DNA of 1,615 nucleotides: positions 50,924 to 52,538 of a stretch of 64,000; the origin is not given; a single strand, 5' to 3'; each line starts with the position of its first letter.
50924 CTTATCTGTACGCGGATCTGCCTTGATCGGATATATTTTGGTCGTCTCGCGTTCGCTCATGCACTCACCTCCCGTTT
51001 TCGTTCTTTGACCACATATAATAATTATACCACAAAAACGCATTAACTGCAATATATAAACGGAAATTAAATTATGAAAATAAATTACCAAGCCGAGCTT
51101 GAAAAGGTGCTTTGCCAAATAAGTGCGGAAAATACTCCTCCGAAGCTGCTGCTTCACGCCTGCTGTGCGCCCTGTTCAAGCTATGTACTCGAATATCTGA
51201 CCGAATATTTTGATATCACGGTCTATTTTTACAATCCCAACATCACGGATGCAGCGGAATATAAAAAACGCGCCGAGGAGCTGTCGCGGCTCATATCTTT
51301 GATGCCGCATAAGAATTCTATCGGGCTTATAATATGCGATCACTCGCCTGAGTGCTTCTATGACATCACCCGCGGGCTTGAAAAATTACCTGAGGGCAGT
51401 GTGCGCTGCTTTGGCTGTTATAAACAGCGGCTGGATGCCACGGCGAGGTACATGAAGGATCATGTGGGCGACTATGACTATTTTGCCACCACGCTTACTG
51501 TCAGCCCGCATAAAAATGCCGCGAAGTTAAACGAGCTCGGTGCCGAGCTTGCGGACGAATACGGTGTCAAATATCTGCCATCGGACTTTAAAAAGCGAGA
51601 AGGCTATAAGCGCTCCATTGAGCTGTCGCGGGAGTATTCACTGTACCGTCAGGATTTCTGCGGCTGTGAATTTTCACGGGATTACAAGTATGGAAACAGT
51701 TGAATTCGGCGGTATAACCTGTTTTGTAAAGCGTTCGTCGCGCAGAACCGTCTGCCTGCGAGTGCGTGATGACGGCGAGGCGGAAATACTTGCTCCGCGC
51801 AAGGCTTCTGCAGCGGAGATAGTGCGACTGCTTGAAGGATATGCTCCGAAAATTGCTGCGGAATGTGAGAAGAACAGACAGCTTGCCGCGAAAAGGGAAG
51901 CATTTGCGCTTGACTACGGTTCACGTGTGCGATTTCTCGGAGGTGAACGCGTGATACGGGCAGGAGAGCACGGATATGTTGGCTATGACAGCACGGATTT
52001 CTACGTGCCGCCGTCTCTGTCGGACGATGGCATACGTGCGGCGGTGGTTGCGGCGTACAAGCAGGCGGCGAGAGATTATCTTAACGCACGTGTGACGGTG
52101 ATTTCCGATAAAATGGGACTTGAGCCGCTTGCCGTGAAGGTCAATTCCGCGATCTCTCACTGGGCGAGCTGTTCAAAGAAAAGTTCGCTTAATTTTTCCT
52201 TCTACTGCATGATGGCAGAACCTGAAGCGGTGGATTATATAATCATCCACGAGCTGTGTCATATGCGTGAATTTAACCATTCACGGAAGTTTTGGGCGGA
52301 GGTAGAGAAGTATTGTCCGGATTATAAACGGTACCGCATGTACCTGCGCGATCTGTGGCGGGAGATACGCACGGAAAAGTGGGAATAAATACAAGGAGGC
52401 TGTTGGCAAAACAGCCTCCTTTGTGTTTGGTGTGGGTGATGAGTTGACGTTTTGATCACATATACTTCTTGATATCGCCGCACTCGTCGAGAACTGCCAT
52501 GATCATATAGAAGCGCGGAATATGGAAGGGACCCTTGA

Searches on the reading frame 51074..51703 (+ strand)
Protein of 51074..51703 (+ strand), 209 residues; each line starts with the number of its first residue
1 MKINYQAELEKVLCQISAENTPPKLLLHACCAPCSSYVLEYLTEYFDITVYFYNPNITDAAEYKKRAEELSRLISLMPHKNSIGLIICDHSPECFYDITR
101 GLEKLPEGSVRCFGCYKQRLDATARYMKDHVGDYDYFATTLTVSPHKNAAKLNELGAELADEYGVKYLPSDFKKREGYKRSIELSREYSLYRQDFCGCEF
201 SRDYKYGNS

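Call 59: search_protein_families(library=ncbifam, proteins=[window:51074-51703:+], max_evalue=0.00001)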
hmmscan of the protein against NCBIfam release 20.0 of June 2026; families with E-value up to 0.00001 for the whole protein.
window:51074-51703:+ (209 aa): 0 families

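Call 61: search_protein_families(library=pfam, proteins=[window:51074-51703:+], max_evalue=0.001)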
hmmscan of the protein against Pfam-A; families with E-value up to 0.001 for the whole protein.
window:51074-51703:+ (209 aa): 1 family
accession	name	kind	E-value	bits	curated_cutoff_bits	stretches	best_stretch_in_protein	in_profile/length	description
PF02677.20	QueH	-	2.6e-63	213.7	23.5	1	25-202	1-173/175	Epoxyqueuosine reductase QueH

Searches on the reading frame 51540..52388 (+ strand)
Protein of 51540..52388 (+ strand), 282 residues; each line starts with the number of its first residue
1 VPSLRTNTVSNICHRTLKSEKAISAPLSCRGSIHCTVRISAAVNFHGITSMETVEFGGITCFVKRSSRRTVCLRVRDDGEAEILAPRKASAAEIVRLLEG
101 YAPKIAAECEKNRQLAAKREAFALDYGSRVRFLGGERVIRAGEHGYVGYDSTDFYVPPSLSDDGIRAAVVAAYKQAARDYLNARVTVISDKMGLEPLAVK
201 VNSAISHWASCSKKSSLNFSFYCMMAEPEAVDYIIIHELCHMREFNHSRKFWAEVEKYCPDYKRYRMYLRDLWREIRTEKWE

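Call 59: search_protein_families(library=ncbifam, proteins=[window:51540-52388:+], max_evalue=0.00001)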
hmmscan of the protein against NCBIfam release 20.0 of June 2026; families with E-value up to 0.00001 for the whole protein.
window:51540-52388:+ (282 aa): 0 families

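Call 61: search_protein_families(library=pfam, proteins=[window:51540-52388:+], max_evalue=0.001)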
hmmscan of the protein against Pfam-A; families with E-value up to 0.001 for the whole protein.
window:51540-52388:+ (282 aa): 1 family
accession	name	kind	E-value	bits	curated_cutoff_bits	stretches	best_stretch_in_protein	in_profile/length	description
PF01863.23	YgjP-like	-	1e-43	150.2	26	1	69-270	1-205/207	YgjP-like, metallopeptidase domain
